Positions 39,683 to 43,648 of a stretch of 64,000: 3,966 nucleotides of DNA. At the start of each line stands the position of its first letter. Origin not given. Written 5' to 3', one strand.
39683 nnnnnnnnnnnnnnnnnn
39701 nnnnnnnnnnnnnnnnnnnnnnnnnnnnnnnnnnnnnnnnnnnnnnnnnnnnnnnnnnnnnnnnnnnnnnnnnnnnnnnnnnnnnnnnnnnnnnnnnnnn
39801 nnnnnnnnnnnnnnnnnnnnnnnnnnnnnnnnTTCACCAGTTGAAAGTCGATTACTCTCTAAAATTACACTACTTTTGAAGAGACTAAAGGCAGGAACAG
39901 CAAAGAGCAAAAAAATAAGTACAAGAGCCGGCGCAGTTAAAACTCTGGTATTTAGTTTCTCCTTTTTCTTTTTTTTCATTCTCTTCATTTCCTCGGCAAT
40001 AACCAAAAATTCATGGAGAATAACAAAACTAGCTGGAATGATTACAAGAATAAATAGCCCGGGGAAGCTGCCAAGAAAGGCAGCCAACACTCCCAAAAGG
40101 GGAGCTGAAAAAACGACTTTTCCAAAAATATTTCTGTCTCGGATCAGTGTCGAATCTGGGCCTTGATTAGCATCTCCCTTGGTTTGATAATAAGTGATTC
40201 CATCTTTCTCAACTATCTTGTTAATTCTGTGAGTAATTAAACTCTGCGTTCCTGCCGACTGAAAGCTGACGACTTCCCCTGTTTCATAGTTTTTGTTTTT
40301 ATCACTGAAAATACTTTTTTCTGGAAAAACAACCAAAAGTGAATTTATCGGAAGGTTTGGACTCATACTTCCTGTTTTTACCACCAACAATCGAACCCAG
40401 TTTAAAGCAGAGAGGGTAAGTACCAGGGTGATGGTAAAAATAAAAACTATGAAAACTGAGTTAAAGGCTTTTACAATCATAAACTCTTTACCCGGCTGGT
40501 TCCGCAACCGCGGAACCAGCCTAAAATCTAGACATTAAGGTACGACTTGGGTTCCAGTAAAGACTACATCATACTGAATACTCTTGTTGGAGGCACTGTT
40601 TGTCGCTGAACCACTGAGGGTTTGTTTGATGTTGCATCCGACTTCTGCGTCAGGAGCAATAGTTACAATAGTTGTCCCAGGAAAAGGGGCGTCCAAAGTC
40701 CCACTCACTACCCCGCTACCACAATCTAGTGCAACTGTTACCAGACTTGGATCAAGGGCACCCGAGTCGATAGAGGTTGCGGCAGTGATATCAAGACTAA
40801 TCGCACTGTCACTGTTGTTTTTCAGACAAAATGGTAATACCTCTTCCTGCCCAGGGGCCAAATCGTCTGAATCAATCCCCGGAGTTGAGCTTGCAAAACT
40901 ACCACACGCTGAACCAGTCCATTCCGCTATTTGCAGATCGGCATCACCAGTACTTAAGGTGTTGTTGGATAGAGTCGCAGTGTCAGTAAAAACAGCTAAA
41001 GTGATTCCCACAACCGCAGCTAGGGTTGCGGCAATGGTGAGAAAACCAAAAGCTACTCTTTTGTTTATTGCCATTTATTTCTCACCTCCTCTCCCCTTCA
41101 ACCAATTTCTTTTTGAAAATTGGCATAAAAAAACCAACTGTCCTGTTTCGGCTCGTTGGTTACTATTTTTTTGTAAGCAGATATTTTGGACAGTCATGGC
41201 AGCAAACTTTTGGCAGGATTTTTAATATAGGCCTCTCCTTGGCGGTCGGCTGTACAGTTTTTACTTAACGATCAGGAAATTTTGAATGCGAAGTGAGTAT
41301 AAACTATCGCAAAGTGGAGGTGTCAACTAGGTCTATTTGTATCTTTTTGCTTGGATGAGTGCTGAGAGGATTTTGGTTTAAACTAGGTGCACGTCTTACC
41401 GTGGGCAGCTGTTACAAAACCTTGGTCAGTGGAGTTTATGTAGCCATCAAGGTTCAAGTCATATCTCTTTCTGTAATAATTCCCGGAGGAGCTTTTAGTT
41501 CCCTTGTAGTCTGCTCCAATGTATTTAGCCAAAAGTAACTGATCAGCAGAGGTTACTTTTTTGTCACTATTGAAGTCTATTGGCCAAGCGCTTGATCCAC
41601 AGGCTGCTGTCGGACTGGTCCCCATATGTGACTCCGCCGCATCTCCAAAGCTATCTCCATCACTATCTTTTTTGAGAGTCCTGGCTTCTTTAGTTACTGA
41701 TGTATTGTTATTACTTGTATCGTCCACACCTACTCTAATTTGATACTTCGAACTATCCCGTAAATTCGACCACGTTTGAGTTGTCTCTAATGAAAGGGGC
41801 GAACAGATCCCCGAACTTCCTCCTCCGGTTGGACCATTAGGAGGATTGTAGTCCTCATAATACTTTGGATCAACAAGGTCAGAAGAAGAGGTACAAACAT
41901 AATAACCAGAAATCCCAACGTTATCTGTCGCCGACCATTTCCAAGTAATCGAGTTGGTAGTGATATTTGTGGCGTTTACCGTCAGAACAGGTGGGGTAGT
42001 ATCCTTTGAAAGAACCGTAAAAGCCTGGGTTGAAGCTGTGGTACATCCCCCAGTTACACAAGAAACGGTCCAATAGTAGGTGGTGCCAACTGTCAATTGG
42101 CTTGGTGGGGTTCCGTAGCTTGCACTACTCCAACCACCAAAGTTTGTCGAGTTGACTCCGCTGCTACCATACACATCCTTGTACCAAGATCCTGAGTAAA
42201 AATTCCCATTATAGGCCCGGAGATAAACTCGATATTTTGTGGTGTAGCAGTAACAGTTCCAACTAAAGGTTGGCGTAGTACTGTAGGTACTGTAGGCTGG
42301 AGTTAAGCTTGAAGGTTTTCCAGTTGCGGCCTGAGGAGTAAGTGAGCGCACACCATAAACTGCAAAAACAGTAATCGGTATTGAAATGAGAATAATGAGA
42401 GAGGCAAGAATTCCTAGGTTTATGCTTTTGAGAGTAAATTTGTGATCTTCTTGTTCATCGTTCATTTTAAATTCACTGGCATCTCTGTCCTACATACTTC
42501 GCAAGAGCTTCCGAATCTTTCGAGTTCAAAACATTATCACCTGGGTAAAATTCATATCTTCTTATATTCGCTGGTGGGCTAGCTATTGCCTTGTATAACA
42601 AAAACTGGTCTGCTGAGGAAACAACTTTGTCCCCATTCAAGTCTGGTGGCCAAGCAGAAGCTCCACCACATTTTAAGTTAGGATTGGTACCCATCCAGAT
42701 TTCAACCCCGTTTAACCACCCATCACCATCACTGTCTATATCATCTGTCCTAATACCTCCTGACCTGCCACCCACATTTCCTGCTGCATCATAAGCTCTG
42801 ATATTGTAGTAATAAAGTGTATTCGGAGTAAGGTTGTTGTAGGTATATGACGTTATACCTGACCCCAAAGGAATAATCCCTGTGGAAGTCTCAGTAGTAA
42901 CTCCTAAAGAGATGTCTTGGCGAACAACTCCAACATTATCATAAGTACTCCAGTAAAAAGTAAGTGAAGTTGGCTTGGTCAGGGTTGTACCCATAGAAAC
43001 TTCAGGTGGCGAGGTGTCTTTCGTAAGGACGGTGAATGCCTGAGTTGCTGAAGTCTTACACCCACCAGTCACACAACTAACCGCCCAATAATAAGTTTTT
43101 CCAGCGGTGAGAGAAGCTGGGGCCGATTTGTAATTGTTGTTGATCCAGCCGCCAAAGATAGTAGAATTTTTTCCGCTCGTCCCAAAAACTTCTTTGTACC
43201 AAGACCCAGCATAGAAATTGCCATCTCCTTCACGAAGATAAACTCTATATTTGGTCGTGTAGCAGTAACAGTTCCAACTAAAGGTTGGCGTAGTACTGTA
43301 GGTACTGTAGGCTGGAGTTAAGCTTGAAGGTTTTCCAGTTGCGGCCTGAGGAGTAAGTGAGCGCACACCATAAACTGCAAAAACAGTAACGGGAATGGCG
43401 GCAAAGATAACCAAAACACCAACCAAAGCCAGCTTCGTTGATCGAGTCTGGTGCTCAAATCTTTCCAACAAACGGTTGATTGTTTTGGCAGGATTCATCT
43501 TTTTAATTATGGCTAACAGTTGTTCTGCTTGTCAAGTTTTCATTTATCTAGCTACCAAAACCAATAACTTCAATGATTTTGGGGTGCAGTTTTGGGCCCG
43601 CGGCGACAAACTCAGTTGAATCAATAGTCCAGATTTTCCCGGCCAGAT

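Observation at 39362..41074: SipW-type signal peptidase fused to an RTX calcium-binding beta-roll, next to a TasA/camelysin-like substrate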

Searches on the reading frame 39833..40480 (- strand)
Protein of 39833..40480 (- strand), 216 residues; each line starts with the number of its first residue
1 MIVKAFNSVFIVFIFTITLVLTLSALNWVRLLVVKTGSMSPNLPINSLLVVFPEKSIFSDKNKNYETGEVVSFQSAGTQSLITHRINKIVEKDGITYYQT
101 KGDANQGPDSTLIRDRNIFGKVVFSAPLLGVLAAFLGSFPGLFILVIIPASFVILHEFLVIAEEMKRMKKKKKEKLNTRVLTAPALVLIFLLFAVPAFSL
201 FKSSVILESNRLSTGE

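Call 17: find_homologous_proteins(query=window:39833-40480:-, max_evalue=0.001)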
Query seq(216 aa) (216 aa): 186 proteins with E <= 0.001 among 1226 candidates; the best 120 are listed.
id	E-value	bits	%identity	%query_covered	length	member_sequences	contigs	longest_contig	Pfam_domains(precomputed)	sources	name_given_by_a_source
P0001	4.7e-129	446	100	100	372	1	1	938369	PF00353.26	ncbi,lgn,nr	ncbi:MAG: signal peptidase I [bacterium]|nr:signal peptidase I [bacterium]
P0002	4.6e-59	217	53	99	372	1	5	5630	PF00353.26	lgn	-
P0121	9.5e-23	99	36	64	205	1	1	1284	PF10502.15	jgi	-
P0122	2.3e-21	94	38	61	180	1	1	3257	PF00717.29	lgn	-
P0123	2.1e-20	91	37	64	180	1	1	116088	PF00717.29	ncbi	-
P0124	2.5e-20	91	39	63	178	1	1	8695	PF10502.15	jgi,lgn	-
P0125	6.6e-20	90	37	77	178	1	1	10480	PF10502.15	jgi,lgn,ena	-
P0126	7.3e-20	89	38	63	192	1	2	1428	PF00717.29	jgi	jgi:signal peptidase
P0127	1.7e-19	88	42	51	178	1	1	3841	PF00717.29,PF10502.15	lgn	-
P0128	1.8e-19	88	33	82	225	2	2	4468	-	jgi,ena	-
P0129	1.9e-19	88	37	69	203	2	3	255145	-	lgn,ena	-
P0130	4.7e-19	87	38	63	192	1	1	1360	PF00717.29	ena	-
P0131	6.8e-19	86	35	75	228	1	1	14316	PF00717.29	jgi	jgi:signal peptidase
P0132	1.2e-18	85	38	76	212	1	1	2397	-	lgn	-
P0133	1.7e-18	85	33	77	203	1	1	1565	-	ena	-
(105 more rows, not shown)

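Call 50: find_related_loci(query=A5, collection=genome_contigs, flank=4000)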
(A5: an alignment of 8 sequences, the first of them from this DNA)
Query A5 (216 aa) in genome_contigs; peptide patterns used: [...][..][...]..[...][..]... (x = any residue, [..] = any of these).
168 stretches matched a pattern; 131 encode a relative of the query (tblastn E <= 1e-3); the best 80 are kept; 80 distinct loci.
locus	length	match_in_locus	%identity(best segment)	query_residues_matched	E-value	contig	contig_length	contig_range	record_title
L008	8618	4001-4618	32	3-216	6e-31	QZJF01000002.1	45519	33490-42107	MAG: candidate division WWE3 bacterium isolate SURF_46 Ga0104751_1001137, whole genome shotgun sequence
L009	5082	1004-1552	34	6-180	3e-29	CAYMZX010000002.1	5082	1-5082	MAG TPA_asm: uncultured Gammaproteobacteria bacterium isolate SRP231805_co4_134 genome assembly, contig: k141_381180, wh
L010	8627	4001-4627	34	10-215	3e-28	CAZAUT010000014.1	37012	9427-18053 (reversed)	MAG TPA_asm: uncultured Gammaproteobacteria bacterium isolate SRP319275_co4_74 genome assembly, contig: NODE_605_length_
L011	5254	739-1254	36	2-177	5e-28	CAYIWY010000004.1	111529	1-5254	MAG TPA_asm: uncultured Gammaproteobacteria bacterium isolate ERP119705_co4_291 genome assembly, contig: NODE_52_length_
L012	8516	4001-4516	36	2-177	5e-27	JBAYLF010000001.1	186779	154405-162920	MAG: Candidatus Paceibacterota bacterium isolate SO_2016_GW1_97 scaffold00153_OW334_2016, whole genome shotgun sequence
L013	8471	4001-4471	34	11-174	1e-25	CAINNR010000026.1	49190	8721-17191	uncultured Candidatus Berkelbacteria bacterium isolate AlinenLipids_bin-4476 genome assembly, contig: bin-4476:26/39, wh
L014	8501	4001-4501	31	7-171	3e-25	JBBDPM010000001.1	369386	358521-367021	MAG: Candidatus Woykebacteria bacterium isolate LejiaB_42_22 Lejia_B_19_length_369386_cov_12, whole genome shotgun seque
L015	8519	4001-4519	30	11-175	1e-24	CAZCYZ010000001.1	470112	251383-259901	MAG TPA_asm: uncultured Gammaproteobacteria bacterium isolate SRP192927_co7_728 genome assembly, contig: NODE_2_length_4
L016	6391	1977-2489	36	5-179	2e-24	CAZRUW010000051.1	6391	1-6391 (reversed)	MAG TPA_asm: uncultured Gammaproteobacteria bacterium isolate SRP271791_co1_61 genome assembly, contig: k141_154505, who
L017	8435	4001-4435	36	29-175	2e-24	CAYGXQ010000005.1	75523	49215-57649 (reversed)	MAG TPA_asm: uncultured Gammaproteobacteria bacterium isolate ERP119294_co1_458 genome assembly, contig: NODE_325_length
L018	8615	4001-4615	28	2-215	4e-24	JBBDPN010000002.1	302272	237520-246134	MAG: Candidatus Woykebacteria bacterium isolate LejiaB_43_27 Lejia_B_33_length_302272_cov_16, whole genome shotgun seque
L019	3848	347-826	32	11-177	4e-24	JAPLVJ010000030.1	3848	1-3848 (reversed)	MAG: Candidatus Berkelbacteria bacterium isolate LacPavin_0920_SED5_MAG_37_11 LacPavin_0920_SED5_scaffold_2109214, whole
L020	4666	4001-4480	34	5-171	9e-24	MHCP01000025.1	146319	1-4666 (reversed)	MAG: Candidatus Woykebacteria bacterium RBG_13_40_15 RBG_13_scaffold_46, whole genome shotgun sequence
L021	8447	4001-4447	35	27-176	1e-23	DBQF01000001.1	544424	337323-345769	MAG TPA_asm: candidate division WWE3 bacterium UBA1401 UBA1401_contig_1134, whole genome shotgun sequence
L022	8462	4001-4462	39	11-157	2e-23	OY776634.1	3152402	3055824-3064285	MAG: uncultured Saccharofermentans sp. isolate 458ea057-a119-4e25-ad7c-619b59e424da genome assembly, chromosome: 1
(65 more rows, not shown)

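Call 58: search_protein_representatives(protein=window:39833-40480:-)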
Query: 216 residues. Proteins with E-value up to 0.001 (for the whole library): 12232; up to 1e-10: 2607; up to 1e-30: 4. The best 150 are listed.
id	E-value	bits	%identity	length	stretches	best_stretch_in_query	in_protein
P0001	1.5e-129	445.7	100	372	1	1-216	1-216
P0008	2.1e-51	190.7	44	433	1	1-214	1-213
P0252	1.6e-36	142.2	42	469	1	1-216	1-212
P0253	2.1e-31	125.4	44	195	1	2-175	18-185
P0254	6.7e-29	117.3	40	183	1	9-171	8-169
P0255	3.1e-28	115.1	36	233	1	3-210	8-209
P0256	4.5e-27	111.3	42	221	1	9-173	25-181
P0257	8.7e-27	110.4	40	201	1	11-179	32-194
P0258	3.7e-26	108.3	38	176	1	1-168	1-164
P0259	4.7e-26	108.0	39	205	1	8-176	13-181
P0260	4.8e-26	108.0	40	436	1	8-177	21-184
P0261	7.8e-26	107.3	35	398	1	26-214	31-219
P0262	2.6e-25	105.6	39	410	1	15-191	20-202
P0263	2.7e-25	105.5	40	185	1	12-173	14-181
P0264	4.9e-25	104.7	38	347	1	9-205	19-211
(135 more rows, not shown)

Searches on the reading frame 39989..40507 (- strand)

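Call 5: search_protein_families(library=ncbifam, proteins=[window:39989-40507:-], max_evalue=10)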
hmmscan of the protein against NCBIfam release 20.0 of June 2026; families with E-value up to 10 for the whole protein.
seq(173 aa): 3 families
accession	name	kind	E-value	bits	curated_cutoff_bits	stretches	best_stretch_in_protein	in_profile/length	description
NF046067.1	SigPepSipWBacil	equivalog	1.5e-21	76.9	190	1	38-171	38-166/189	signal peptidase I SipW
TIGR02228.1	sigpep_I_arch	equivalog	3.8e-21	75.6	51.85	1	17-167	9-155/158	signal peptidase I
TIGR02227.1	sigpep_I_bact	equivalog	0.00049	20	47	1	20-91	2-70/162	signal peptidase I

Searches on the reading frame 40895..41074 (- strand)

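Call 5: search_protein_families(library=ncbifam, proteins=[window:40895-41074:-], max_evalue=10)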
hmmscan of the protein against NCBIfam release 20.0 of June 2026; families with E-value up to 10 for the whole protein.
seq(60 aa): 3 families
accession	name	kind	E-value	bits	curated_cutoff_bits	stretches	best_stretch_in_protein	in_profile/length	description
TIGR04088.1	cognate_SipW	domain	0.00019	21.5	19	1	12-44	2-33/34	SipW-dependent-type signal peptide-containing protein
NF046066.1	BioflmMtrxTasA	equivalog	0.00093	18.7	450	1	1-54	1-53/264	biofilm matrix protein TasA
NF041179.1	TQO_large_DoxD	equivalog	0.055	13.5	300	1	5-57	76-127/181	thiosulfate:quinone oxidoreductase large subunit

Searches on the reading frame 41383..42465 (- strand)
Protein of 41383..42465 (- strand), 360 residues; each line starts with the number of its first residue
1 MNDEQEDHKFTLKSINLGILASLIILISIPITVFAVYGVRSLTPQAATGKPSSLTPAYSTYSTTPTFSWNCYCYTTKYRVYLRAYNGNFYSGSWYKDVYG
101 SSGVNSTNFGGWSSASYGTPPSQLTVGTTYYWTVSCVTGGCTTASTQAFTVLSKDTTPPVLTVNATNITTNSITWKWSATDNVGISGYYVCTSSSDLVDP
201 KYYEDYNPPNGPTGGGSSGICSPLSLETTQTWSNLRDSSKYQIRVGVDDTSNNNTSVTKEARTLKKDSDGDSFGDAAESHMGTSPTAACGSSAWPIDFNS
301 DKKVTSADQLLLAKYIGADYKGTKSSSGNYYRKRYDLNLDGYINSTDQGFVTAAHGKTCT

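Call 3: search_protein_families(library=pfam, proteins=[window:41383-42465:-], max_evalue=0.1)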
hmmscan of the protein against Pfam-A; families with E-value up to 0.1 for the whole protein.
window:41383-42465:- (360 aa): 3 families
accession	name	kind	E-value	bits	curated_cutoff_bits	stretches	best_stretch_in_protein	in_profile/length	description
PF00404.24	Dockerin_1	-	3.5e-09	37.1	22.9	1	297-348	3-49/57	Dockerin type I domain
PF00041.27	fn3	-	9.2e-05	23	25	1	159-246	2-67/84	Fibronectin type III domain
PF21466.3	GH101_dom-5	-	0.042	14.1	27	0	227-258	45-76/145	Endo-alpha-N-acetylgalactosaminidase, domain 5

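Call 4: search_protein_families(library=ncbifam, proteins=[window:41383-42465:-], max_evalue=0.1)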
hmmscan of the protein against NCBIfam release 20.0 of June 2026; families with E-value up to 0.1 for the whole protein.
window:41383-42465:- (360 aa): 0 families

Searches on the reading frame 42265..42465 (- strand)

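Call 14: search_protein_families(library=ncbifam, proteins=[window:42265-42465:-], max_evalue=10)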
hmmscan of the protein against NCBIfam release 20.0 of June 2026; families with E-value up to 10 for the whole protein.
seq(67 aa): 1 family
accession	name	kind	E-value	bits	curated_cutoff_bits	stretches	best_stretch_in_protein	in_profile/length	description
NF003838.0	PRK05420.1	equivalog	0.016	14.7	256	1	12-45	161-194/231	aquaporin Z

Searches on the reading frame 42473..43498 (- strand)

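Call 3: search_protein_families(library=pfam, proteins=[window:42473-43498:-], max_evalue=0.1)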
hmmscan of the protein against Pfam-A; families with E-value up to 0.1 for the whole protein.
window:42473-43498:- (341 aa): 5 families
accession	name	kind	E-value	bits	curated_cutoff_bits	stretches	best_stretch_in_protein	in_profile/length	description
PF25788.1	Ig_Rha78A_N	-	0.00081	20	27.4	0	67-152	16-93/105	Rha78A-like, N-terminal immunoglobulin domain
PF00041.27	fn3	-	0.0031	18.1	25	1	175-242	12-75/84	Fibronectin type III domain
PF18884.5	TSP3_bac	-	0.0047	17.2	25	1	255-274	1-20/22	Bacterial TSP3 repeat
PF16656.11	Pur_ac_phosph_N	-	0.0068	17.4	30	1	172-237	7-82/93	Purple acid Phosphatase, N-terminal domain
PF00404.24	Dockerin_1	-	0.019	15.6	22.9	1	286-335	3-55/57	Dockerin type I domain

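Call 4: search_protein_families(library=ncbifam, proteins=[window:42473-43498:-], max_evalue=0.1)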
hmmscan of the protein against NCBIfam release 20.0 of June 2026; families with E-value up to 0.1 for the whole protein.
window:42473-43498:- (341 aa): 0 families
